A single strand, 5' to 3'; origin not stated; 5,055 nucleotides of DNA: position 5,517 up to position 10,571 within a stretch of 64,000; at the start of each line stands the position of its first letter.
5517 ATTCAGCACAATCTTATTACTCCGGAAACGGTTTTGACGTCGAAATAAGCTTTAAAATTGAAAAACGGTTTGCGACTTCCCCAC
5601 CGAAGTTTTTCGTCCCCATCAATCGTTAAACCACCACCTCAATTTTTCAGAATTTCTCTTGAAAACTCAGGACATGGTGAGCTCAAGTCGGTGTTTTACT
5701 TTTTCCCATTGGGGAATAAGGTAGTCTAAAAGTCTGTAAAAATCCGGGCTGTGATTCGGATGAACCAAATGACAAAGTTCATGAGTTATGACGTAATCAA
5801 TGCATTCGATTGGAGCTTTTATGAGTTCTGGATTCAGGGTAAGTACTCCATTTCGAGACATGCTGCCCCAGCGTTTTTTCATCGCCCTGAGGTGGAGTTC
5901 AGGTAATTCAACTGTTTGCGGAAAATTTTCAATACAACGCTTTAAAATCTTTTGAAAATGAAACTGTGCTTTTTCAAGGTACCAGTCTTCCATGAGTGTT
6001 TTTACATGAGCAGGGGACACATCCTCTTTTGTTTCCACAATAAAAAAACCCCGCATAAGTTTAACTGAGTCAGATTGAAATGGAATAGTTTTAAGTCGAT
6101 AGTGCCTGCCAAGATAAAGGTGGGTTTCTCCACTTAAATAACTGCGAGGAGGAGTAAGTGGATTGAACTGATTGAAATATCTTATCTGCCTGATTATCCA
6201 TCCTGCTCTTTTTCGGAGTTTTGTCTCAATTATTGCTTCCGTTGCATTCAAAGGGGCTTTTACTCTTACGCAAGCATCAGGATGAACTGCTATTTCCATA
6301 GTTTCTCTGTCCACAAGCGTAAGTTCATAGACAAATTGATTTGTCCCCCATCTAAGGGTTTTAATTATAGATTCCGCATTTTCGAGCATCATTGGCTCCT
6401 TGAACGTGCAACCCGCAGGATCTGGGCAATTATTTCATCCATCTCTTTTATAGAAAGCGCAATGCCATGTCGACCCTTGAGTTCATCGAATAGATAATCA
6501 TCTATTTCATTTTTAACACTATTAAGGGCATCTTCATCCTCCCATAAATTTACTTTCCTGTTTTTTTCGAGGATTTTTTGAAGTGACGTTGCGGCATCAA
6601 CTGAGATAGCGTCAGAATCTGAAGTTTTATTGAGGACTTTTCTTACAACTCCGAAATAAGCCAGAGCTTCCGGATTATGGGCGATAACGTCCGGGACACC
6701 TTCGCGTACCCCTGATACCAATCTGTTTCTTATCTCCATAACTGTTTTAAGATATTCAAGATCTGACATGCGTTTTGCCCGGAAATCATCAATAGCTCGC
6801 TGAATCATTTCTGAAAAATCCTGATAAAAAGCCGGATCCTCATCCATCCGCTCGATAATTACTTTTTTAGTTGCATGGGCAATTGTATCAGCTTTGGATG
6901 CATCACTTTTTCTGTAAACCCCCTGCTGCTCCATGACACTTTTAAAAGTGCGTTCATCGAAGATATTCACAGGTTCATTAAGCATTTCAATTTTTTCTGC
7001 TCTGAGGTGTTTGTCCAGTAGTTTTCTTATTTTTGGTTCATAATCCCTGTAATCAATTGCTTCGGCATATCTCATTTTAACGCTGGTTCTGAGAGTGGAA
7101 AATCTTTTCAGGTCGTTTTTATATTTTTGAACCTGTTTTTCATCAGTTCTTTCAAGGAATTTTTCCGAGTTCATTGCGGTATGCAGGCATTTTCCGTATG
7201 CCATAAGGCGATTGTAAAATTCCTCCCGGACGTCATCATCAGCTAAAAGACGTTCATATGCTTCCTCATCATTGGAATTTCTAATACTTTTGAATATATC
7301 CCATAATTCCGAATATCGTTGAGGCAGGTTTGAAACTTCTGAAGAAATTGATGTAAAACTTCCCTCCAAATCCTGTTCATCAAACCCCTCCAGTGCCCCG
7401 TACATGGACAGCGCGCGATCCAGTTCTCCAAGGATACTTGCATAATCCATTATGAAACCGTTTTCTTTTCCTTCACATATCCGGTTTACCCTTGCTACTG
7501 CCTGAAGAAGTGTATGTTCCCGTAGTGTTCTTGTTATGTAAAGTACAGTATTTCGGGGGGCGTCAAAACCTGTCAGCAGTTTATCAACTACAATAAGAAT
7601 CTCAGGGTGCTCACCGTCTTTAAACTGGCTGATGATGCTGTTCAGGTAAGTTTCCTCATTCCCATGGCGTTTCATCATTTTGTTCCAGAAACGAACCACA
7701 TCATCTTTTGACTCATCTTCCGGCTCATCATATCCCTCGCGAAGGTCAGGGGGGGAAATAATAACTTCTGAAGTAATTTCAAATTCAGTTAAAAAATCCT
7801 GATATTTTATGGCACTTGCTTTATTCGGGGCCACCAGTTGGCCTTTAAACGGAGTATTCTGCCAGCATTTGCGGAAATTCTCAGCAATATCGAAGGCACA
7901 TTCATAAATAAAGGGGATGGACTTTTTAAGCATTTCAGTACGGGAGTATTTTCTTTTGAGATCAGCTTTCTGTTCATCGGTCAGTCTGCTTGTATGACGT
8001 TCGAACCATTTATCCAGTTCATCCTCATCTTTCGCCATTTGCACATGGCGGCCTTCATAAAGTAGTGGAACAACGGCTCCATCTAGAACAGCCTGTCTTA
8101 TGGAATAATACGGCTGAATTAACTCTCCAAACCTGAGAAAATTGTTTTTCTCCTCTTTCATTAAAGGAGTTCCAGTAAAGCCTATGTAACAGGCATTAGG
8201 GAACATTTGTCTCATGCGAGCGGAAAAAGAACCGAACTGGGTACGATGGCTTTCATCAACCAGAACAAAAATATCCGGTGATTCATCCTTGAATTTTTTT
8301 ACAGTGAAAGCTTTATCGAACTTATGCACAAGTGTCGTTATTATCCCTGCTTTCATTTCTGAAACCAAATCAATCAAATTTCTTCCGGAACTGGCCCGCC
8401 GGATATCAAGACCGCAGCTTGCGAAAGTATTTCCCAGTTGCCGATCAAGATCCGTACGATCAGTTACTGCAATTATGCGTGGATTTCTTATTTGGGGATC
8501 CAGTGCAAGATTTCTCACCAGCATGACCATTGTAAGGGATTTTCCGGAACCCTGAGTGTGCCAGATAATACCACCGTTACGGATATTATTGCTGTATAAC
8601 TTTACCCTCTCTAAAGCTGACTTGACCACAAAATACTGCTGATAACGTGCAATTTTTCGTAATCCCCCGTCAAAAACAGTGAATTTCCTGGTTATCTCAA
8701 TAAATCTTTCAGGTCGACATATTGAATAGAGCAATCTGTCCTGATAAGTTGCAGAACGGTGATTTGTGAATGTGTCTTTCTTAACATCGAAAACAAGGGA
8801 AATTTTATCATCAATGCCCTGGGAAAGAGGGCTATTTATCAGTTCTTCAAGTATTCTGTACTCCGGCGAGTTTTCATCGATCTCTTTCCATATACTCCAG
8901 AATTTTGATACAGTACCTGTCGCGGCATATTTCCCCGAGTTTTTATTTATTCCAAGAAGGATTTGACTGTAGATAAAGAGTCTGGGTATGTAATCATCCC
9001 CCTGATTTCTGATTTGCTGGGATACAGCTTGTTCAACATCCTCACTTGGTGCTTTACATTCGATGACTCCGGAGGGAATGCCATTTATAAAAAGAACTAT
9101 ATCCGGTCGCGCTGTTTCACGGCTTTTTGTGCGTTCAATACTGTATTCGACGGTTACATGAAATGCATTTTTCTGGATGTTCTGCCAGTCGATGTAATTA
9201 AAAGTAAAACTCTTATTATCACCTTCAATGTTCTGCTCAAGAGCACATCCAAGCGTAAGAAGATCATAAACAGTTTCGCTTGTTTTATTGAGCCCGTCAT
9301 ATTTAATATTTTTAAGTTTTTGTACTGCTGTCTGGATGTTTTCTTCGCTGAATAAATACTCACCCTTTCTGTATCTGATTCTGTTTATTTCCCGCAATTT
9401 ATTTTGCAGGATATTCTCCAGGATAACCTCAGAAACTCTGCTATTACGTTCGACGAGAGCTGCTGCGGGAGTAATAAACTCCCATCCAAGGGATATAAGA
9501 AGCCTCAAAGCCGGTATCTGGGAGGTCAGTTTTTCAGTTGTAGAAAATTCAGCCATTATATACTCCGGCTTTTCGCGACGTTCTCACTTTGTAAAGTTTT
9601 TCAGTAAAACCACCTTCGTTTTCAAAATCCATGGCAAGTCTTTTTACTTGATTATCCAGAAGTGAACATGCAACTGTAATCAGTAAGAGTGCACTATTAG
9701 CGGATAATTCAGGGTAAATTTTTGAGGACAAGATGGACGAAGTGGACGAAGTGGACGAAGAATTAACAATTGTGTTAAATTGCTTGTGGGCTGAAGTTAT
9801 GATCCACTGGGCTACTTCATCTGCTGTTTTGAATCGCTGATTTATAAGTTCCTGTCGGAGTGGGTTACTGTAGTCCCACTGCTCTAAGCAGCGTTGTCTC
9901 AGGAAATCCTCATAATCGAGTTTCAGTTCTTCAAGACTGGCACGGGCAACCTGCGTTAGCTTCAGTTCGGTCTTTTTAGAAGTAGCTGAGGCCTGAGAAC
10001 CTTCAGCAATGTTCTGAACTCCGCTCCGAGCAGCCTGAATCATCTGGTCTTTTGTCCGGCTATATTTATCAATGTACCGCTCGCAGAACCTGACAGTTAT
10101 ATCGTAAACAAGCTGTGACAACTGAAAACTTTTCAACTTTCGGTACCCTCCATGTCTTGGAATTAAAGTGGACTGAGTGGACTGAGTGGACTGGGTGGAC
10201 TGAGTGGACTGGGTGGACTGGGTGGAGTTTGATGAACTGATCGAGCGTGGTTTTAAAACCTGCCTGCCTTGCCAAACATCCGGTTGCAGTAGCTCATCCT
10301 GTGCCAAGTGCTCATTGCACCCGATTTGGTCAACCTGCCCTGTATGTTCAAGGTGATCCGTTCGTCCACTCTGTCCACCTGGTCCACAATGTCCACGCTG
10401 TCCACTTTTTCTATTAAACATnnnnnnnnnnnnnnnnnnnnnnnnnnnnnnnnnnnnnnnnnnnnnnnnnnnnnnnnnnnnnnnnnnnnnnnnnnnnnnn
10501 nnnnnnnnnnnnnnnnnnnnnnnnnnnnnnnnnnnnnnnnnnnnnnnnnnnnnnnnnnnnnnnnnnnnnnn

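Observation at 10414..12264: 616-aa ORF in the 'prrC slot' of the R-M locus carries an R-N-x3-H (HEPN-type) motif: candidate novel R-M-guarded RNase effector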

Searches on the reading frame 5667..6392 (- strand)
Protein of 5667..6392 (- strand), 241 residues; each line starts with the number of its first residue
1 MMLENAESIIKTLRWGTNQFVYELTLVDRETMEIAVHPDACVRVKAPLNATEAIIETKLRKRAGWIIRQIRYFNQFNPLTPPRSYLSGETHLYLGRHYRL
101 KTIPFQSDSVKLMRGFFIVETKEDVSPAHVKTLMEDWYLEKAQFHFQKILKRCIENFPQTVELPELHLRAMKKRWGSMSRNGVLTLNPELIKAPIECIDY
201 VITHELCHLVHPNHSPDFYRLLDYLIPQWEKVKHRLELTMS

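Call 3: search_protein_families(library=pfam, proteins=[window:5667-6392:-], max_evalue=0.01)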
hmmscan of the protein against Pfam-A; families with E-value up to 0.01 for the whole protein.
window:5667-6392:- (241 aa): 3 families
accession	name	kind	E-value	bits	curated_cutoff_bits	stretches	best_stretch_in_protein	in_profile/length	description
PF01863.23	YgjP-like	-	6.5e-56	190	26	1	31-237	2-205/207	YgjP-like, metallopeptidase domain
PF08325.16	WLM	-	3.1e-06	27.8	26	1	194-233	79-118/190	WLM domain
PF10263.15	SprT-like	-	0.0009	19.5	25.6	1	152-210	11-73/108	SprT-like family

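Call 4: search_protein_families(library=ncbifam, proteins=[window:5667-6392:-], max_evalue=0.01)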
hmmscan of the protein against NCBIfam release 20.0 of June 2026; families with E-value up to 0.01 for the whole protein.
window:5667-6392:- (241 aa): 0 families

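Call 5: search_protein_families(library=padloc, proteins=[window:5667-6392:-], max_evalue=0.01)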
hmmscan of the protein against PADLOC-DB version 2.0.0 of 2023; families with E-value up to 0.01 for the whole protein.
window:5667-6392:- (241 aa): 0 families

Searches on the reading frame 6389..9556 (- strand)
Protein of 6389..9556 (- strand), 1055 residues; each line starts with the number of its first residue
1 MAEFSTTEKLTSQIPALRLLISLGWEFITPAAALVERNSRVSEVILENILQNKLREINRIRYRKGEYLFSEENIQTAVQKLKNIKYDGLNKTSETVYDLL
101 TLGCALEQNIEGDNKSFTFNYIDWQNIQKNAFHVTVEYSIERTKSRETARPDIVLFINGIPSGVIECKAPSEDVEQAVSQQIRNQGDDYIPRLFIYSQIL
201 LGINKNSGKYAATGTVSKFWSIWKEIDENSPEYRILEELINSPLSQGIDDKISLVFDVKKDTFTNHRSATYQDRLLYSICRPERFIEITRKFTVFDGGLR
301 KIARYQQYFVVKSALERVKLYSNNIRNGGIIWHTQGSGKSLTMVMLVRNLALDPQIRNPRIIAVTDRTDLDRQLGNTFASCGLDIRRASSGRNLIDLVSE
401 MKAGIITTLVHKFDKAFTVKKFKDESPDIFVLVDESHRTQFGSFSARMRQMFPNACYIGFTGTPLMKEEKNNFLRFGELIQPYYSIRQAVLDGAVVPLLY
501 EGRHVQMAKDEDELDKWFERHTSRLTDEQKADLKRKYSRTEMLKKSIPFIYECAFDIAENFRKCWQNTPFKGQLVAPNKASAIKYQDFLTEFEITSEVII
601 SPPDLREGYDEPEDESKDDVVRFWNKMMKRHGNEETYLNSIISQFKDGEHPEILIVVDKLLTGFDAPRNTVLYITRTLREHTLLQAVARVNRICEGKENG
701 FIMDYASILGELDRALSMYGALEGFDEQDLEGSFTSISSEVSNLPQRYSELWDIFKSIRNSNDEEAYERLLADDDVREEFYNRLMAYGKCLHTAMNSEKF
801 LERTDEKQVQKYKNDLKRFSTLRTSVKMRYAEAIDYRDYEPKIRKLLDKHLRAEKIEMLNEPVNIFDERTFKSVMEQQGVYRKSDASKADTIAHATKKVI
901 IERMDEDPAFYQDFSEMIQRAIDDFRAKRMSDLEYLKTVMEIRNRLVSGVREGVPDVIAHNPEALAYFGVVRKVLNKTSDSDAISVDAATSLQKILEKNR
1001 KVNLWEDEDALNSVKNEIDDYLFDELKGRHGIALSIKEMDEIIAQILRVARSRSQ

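Call 3: search_protein_families(library=pfam, proteins=[window:6389-9556:-], max_evalue=0.01)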
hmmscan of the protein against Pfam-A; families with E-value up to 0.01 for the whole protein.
window:6389-9556:- (1055 aa): 4 families
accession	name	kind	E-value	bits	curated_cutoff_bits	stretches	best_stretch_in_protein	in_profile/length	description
PF18766.7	SWI2_SNF2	-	3e-74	249.8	26.7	1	306-530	1-220/221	SWI2/SNF2 ATPase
PF04313.20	HSDR_N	-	5.3e-36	124.8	25.1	1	6-213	2-192/198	Type I restriction enzyme R protein N terminus (HSDR_N)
PF22679.2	T1R_D3-like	-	3.3e-21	76.8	27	1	610-705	55-156/158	Type I restriction enzyme subunit R domain 3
PF04851.21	ResIII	-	7.6e-19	68.6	22.5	1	304-464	5-162/164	Type III restriction enzyme, res subunit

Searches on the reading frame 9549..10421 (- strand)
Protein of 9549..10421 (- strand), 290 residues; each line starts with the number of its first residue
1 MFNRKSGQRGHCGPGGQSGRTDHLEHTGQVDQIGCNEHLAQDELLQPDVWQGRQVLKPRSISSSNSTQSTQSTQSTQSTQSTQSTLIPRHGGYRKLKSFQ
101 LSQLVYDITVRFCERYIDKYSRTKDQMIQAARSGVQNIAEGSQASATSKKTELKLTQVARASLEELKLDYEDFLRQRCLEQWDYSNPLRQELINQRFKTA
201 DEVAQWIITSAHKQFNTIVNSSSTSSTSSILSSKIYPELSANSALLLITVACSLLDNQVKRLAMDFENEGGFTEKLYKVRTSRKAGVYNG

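Call 3: search_protein_families(library=pfam, proteins=[window:9549-10421:-], max_evalue=0.01)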
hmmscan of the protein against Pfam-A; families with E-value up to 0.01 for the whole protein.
window:9549-10421:- (290 aa): 1 family
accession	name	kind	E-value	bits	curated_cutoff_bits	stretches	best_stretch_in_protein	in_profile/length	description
PF05635.17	23S_rRNA_IVP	-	8.6e-08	32.8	33.8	1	97-178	8-84/106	23S rRNA-intervening sequence protein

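Call 4: search_protein_families(library=ncbifam, proteins=[window:9549-10421:-], max_evalue=0.01)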
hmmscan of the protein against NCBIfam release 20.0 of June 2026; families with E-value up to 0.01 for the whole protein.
window:9549-10421:- (290 aa): 4 families
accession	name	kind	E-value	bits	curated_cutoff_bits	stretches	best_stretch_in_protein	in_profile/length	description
TIGR04258.1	4helix_suffix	equivalog_domain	1.4e-16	60.2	40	1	237-284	1-48/49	four helix bundle suffix domain-containing protein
TIGR02436.1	TIGR02436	subfamily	1.7e-08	34.6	24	1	97-180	4-82/109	four helix bundle protein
NF008912.0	PRK12275.1-6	subfamily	0.00076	19.5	124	1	119-167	28-73/117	hypothetical protein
NF002170.0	PRK01005.1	equivalog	0.0019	18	280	0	124-182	40-100/208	V-type ATP synthase subunit E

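Call 5: search_protein_families(library=padloc, proteins=[window:9549-10421:-], max_evalue=0.01)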
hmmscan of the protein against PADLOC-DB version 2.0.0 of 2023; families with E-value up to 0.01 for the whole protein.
window:9549-10421:- (290 aa): 0 families

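Call 63: search_protein_families(library=phrogs, proteins=[window:9549-10421:-], max_evalue=0.01)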
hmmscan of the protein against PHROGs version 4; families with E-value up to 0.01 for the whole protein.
window:9549-10421:- (290 aa): 0 families

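Call 77: find_homologous_proteins(query=window:9549-10421:-, max_evalue=0.001)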
Query window:9549-10421:- (290 aa): 8000 proteins with E <= 0.001 among 8000 candidates; the best 120 are listed.
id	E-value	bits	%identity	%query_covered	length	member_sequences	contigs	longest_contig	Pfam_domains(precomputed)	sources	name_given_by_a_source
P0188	5.1e-93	330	75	70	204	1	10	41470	PF05635.18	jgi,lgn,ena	jgi:four helix bundle suffix protein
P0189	1.7e-91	325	72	71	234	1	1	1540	PF05635.18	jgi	-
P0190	2.2e-90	321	73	70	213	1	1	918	PF05635.18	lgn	-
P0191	2.2e-90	321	75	67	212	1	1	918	PF05635.18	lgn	-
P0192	7.5e-90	319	73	70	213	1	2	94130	PF05635.18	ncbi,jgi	ncbi:MAG: four helix bundle suffix domain-containing protein [Desulfobulbaceae bacterium]|jgi:four h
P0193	9.6e-90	319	72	69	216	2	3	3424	PF05635.18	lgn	-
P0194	1.4e-89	318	73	69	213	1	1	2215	PF05635.18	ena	-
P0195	2.1e-89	318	72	70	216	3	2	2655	PF05635.18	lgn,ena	-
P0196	2.1e-89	318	71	71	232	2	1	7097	PF05635.18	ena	-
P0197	3.1e-89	317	73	69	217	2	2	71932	PF05635.18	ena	-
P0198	3.9e-89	317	72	70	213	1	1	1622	PF05635.18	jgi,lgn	-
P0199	3.9e-89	317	73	69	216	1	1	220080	PF05635.18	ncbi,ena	-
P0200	4.3e-89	317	72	69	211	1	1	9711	PF05635.18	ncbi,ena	-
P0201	5.6e-89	316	72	69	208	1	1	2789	PF05635.18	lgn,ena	-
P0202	6.6e-89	316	72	69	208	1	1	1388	PF05635.18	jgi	-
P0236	1.2e-87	312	71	70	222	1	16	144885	PF05635.18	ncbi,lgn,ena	-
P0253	3.1e-87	311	72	69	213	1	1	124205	PF05635.18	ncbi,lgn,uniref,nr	ncbi:four helix bundle suffix domain-containing protein [Desulfatirhabdium butyrativorans]|uniref:fo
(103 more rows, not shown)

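Call 78: find_encoding_contigs(protein=P0253, flank=6000, max_places=1)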
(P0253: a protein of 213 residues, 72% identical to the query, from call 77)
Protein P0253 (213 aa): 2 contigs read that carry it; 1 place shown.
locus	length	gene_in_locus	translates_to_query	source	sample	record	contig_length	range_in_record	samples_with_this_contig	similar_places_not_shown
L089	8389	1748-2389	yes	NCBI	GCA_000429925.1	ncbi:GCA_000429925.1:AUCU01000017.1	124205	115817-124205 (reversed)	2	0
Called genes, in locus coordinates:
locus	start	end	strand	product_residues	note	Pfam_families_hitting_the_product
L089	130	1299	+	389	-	PF13784:Fic_N, PF13412:HTH_24 (faint), PF02661:Fic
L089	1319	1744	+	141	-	PF13560:HTH_31 (weak), PF01381:HTH_3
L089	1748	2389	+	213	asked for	PF05635:23S_rRNA_IVP (weak)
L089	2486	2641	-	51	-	-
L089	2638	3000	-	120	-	PF02391:MoaE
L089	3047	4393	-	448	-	PF02878:PGM_PMM_I, PF02879:PGM_PMM_II, PF02880:PGM_PMM_III, PF00408:PGM_PMM_IV, PF09981:DUF2218 (weak)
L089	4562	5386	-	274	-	PF02673:BacA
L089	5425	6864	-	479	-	PF01139:RtcB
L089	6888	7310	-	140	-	PF01951:Archease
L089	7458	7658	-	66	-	PF00313:CSD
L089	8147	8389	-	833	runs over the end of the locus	PF21088:MS_channel_1st, PF00924:MS_channel_2nd, PF21082:MS_channel_3rd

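Call 79: find_encoding_contigs(protein=P0188, flank=6000, max_places=3)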
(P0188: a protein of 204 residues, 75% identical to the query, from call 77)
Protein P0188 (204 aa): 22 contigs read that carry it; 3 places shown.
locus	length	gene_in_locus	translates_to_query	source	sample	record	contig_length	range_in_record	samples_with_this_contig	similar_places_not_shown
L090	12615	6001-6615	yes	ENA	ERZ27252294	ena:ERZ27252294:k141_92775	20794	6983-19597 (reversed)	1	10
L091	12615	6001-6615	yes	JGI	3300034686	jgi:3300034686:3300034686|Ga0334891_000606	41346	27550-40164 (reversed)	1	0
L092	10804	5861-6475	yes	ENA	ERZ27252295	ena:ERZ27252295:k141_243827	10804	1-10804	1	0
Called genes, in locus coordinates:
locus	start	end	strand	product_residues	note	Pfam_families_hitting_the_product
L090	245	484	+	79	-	PF13560:HTH_31, PF12844:HTH_19 (weak), PF01381:HTH_3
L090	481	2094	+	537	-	PF12161:HsdM_N, PF02384:N6_Mtase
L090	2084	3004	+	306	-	PF10543:ORF6N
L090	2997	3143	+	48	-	-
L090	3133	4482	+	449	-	PF01420:Methylase_S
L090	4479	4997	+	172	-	-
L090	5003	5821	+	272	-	-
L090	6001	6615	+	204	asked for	PF05635:23S_rRNA_IVP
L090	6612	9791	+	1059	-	PF04313:HSDR_N, PF18766:SWI2_SNF2, PF04851:ResIII, PF22679:T1R_D3-like, PF11867:T1RH-like_C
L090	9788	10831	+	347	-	PF05066:HARE-HTH, PF25318:WHD_GDS1 (faint), PF05066:HARE-HTH, PF04471:Mrr_cat, PF22722:NA-iREase1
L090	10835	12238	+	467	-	PF00580:UvrD-helicase, PF13245:AAA_19, PF01443:Viral_helicase1 (faint), PF13361:UvrD_C, PF13538:UvrD_C_2 (faint)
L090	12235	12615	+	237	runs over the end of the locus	PF14487:DarT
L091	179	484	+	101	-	PF13560:HTH_31, PF12844:HTH_19 (weak), PF01381:HTH_3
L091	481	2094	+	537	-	PF12161:HsdM_N, PF02384:N6_Mtase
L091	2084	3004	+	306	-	PF10543:ORF6N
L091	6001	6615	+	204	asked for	PF05635:23S_rRNA_IVP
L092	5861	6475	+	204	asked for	PF05635:23S_rRNA_IVP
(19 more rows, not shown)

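Call 80: find_encoding_contigs(protein=P0236, flank=6000, max_places=3)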
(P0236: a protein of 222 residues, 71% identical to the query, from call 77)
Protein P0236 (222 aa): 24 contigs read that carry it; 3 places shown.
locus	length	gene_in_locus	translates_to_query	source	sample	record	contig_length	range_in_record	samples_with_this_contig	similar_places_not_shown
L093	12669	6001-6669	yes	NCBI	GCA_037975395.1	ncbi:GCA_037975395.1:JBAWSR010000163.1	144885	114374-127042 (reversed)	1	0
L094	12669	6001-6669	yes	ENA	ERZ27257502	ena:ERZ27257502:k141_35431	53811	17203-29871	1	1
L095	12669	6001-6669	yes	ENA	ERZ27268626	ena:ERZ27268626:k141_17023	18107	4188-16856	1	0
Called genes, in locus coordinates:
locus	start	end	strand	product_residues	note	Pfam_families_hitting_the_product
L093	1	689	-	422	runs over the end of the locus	PF03781:FGE-sulfatase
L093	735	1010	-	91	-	-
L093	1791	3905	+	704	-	PF12161:HsdM_N, PF02384:N6_Mtase, PF05175:MTS (weak)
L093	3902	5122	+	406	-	PF01420:Methylase_S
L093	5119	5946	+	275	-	-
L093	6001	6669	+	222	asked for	PF05635:23S_rRNA_IVP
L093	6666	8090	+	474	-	PF04326:SLFN_AlbA_2, PF12802:MarR_2 (faint), PF13749:HATPase_c_4, PF13412:HTH_24 (weak)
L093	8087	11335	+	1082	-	PF04313:HSDR_N, PF04851:ResIII, PF18766:SWI2_SNF2, PF22679:T1R_D3-like, PF11867:T1RH-like_C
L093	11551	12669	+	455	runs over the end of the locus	PF01637:ATPase_2, PF13173:AAA_14, PF13401:AAA_22 (faint), PF03008:DUF234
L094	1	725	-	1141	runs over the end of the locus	PF03781:FGE-sulfatase, PF00041:fn3 (faint), PF25788:Ig_Rha78A_N (faint), PF03781:FGE-sulfatase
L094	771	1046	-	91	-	-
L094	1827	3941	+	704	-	PF12161:HsdM_N, PF02384:N6_Mtase, PF01170:UPF0020 (faint), PF05175:MTS (weak)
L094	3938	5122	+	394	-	PF01420:Methylase_S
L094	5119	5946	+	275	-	-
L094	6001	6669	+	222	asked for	PF05635:23S_rRNA_IVP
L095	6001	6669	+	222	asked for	PF05635:23S_rRNA_IVP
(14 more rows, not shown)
